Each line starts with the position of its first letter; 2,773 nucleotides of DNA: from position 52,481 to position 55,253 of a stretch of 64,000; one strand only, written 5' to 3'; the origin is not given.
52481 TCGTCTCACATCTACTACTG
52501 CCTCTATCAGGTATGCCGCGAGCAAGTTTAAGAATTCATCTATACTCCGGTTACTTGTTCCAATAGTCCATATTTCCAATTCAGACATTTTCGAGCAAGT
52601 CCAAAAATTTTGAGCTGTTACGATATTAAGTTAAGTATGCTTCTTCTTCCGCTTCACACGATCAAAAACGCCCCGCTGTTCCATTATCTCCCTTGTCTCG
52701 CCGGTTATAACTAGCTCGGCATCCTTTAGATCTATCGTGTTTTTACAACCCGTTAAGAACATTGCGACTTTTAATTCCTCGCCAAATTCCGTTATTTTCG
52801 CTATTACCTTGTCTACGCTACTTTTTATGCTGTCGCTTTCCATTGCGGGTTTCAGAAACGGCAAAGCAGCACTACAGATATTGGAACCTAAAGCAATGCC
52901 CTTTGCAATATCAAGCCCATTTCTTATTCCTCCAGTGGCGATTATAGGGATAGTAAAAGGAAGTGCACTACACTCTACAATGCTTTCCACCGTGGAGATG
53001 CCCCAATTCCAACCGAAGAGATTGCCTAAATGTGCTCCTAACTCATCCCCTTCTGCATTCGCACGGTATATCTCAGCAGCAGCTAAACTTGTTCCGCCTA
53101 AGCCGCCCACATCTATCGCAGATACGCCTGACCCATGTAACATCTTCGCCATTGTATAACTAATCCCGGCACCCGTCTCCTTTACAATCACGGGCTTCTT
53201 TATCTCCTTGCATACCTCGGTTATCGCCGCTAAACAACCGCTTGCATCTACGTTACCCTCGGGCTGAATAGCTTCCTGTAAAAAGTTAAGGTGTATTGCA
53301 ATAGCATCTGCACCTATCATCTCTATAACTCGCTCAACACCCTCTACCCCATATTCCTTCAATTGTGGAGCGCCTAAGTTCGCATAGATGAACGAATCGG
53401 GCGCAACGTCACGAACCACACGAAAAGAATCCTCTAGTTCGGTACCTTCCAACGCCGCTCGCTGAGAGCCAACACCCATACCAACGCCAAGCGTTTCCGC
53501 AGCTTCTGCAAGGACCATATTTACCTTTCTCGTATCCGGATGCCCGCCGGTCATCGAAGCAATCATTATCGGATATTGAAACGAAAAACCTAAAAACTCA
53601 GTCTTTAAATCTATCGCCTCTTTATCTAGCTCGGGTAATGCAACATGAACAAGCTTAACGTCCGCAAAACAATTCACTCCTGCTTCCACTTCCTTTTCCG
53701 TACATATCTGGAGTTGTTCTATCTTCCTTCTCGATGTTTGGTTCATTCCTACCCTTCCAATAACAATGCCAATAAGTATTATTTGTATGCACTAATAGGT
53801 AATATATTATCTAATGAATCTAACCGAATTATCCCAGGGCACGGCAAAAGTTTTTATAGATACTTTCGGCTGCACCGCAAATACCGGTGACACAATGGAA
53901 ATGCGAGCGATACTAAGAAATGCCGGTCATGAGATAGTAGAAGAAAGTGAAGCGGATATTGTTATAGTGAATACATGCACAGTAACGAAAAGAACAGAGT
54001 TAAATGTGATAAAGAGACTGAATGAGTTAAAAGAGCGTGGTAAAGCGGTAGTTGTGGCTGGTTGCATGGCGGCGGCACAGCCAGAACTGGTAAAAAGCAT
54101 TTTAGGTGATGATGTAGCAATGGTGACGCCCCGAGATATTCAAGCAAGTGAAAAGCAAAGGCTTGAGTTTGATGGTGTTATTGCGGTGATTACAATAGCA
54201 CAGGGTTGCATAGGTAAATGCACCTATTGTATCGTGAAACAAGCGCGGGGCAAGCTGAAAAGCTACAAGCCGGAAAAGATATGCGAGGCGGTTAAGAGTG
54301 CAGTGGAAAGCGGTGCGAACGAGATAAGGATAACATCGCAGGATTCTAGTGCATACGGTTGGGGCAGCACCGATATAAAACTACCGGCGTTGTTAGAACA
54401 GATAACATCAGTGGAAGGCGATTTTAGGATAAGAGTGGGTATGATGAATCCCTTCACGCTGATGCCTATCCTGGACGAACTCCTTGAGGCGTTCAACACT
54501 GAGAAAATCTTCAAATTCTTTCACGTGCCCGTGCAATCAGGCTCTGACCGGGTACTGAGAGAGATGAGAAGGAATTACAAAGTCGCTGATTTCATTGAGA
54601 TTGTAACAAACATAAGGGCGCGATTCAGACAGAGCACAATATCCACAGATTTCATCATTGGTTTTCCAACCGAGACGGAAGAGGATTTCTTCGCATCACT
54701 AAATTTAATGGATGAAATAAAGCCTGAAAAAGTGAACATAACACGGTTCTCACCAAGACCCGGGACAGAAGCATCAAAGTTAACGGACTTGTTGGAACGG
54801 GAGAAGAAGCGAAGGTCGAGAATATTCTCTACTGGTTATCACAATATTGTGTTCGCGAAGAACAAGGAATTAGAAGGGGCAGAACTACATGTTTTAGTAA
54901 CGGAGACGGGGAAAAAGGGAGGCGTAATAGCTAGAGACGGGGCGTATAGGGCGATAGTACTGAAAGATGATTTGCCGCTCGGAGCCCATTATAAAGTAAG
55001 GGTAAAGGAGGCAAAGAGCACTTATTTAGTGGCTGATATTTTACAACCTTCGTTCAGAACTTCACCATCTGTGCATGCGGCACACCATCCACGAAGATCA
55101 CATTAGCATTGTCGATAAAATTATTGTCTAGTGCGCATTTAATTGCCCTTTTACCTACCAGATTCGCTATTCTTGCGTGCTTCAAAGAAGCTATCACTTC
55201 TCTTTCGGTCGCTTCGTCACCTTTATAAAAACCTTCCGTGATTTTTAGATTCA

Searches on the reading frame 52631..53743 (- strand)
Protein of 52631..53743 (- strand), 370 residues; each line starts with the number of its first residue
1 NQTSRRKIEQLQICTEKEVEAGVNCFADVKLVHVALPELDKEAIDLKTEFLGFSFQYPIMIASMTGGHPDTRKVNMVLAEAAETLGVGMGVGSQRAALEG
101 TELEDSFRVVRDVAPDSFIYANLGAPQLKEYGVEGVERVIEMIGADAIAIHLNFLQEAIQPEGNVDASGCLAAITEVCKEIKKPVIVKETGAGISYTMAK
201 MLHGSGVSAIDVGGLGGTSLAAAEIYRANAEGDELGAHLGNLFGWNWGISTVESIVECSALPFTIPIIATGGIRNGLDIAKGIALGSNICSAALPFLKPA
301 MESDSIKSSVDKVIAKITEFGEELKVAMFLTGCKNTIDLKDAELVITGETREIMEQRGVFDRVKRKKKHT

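Call 66: search_protein_families(library=pfam, proteins=[window:52631-53743:-], max_evalue=0.001)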
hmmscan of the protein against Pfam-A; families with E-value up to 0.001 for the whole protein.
window:52631-53743:- (370 aa): 2 families
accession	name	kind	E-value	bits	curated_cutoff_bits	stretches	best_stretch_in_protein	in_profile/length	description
PF01070.24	FMN_dh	-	5.6e-17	62.2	24.9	2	167-342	203-346/350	FMN-dependent dehydrogenase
PF01645.23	Glu_synthase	-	0.00085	19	20.4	0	182-290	204-301/369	Conserved region in glutamate synthase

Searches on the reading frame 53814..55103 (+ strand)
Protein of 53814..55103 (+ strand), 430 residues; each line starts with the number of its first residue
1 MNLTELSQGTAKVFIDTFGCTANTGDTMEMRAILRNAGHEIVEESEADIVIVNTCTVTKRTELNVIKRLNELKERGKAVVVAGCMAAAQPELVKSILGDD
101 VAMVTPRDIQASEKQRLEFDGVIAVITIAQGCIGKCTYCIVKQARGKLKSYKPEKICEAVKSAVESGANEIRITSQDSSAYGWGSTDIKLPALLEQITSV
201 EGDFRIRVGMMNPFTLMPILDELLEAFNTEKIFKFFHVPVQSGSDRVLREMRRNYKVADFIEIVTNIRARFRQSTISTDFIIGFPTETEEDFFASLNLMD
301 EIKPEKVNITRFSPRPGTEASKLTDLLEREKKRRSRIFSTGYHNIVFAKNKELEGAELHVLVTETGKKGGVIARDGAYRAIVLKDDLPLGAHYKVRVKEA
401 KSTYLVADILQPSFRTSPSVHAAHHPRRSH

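Call 66: search_protein_families(library=pfam, proteins=[window:53814-55103:+], max_evalue=0.001)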
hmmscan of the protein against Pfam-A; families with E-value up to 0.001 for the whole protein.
window:53814-55103:+ (430 aa): 3 families
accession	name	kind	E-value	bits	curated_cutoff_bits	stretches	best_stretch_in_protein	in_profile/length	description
PF04055.27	Radical_SAM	-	6.8e-23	82.1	29.5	1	127-298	2-165/166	Radical SAM superfamily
PF00919.26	UPF0004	-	3e-22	78.9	27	1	12-96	1-89/98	Uncharacterized protein family UPF0004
PF01938.26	TRAM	-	1e-08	35.3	21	1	353-410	3-61/61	TRAM domain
